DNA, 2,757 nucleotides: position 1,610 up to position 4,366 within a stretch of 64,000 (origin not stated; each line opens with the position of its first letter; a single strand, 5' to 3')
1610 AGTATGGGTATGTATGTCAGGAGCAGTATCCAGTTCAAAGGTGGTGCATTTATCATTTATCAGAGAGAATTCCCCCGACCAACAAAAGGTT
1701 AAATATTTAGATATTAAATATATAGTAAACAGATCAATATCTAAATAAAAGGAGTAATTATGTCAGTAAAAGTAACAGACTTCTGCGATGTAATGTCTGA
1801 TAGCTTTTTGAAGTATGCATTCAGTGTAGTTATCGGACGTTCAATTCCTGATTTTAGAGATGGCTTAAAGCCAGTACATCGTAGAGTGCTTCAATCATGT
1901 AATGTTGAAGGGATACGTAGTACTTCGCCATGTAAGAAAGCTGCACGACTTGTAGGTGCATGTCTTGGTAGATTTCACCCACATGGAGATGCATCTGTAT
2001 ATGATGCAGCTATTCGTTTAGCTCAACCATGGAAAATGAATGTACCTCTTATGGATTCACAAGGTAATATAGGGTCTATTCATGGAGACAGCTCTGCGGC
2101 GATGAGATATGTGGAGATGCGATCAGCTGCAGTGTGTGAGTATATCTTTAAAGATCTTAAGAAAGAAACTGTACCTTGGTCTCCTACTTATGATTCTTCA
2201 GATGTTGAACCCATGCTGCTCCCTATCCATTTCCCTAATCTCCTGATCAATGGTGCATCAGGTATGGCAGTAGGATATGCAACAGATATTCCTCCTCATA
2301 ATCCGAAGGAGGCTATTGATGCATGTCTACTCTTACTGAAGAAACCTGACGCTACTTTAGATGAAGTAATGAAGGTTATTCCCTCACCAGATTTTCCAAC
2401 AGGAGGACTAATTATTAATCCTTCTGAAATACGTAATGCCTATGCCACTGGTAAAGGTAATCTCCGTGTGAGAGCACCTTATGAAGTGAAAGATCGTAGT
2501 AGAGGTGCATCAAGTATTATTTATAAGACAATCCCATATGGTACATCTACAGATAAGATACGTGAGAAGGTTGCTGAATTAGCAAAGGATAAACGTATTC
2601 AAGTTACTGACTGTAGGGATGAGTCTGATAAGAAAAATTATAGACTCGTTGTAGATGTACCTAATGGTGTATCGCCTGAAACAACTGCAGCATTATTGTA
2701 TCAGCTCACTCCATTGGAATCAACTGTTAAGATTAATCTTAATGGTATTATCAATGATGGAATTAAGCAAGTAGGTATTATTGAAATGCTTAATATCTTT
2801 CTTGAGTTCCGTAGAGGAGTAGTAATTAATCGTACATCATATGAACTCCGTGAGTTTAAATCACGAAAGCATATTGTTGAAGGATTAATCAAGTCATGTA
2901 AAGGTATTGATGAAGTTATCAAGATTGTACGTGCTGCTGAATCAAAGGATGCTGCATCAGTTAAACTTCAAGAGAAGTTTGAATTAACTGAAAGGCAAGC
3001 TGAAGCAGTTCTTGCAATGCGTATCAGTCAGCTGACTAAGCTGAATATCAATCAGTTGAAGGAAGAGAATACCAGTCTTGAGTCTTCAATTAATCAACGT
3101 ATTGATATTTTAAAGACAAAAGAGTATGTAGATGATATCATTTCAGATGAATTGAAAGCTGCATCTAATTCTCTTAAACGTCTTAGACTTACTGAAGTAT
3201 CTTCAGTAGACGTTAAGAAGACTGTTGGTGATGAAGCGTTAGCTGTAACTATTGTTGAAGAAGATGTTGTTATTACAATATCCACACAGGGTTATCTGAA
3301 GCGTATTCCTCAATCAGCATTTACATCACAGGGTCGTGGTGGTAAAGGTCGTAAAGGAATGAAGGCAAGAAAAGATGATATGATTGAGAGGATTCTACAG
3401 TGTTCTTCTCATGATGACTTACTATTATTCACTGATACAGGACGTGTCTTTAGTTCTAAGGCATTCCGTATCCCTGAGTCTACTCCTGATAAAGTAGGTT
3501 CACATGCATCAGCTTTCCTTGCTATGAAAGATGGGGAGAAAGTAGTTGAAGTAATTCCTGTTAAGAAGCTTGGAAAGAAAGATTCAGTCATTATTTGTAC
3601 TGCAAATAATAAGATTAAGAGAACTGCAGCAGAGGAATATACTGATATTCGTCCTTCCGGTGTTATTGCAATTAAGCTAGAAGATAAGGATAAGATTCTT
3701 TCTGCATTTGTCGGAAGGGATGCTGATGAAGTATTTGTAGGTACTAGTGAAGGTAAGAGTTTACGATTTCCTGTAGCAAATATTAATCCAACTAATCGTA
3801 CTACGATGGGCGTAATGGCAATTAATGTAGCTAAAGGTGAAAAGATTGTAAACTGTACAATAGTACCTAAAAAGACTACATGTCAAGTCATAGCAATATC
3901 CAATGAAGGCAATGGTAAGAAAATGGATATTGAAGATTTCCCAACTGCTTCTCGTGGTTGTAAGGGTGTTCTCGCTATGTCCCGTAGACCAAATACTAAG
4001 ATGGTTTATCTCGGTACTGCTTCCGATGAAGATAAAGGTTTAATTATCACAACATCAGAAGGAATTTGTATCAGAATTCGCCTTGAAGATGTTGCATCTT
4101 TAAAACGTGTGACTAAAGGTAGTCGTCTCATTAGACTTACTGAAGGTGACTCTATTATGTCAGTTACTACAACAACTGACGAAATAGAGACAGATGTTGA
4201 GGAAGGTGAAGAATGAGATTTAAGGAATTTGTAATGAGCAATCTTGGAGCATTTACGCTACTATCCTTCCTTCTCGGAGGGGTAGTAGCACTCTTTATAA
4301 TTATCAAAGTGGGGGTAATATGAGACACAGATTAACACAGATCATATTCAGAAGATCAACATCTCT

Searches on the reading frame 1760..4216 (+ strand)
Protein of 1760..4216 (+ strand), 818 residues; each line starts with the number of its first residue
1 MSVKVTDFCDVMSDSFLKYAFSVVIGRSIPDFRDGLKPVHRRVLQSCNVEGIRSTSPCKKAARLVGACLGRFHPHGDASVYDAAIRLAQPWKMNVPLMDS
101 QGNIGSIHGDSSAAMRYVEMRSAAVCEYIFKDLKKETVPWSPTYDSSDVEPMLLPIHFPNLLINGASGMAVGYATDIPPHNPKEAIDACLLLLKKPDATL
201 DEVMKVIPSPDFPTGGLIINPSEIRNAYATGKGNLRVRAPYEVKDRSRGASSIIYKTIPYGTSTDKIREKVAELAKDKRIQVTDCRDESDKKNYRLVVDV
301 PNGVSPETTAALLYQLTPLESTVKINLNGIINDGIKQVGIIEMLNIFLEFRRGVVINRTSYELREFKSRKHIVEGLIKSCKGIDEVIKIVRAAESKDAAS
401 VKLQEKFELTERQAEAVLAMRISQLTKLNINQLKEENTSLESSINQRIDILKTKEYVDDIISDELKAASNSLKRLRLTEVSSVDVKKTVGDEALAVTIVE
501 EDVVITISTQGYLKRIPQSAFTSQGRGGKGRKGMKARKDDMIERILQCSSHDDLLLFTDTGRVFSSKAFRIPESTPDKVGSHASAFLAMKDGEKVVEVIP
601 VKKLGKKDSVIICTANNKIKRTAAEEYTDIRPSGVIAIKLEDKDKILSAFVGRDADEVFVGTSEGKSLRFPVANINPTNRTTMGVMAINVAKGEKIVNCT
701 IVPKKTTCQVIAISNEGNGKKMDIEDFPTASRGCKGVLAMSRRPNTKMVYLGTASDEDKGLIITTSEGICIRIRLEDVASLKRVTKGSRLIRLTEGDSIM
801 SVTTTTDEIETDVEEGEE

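Call 11: search_protein_families(library=pfam, proteins=[window:1760-4216:+], max_evalue=0.01)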
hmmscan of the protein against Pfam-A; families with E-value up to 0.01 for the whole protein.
window:1760-4216:+ (818 aa): 2 families
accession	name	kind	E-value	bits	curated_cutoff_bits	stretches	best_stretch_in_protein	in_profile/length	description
PF00521.26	DNA_topoisoIV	-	3.2e-132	441.9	31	1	27-466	1-432/432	DNA gyrase/topoisomerase IV, subunit A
PF03989.18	DNA_gyraseA_C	-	3.3e-53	177.3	27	6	656-702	1-47/48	DNA gyrase C-terminal domain, beta-propeller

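Call 12: search_protein_families(library=phrogs, proteins=[window:1760-4216:+], max_evalue=0.01)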
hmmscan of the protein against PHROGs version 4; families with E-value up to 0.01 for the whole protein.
window:1760-4216:+ (818 aa): 3 families
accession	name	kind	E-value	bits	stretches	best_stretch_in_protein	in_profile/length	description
phrog_551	-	DNA, RNA and nucleotide metabolism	1.4e-147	494.2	2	2-727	6-701/701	DNA topoisomerase II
phrog_28877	-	DNA, RNA and nucleotide metabolism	8.7e-109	365.8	1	6-759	686-1432/1441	DNA topoisomerase II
phrog_20354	-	DNA, RNA and nucleotide metabolism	5.4e-15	57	1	7-136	7-136/142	DNA topoisomerase II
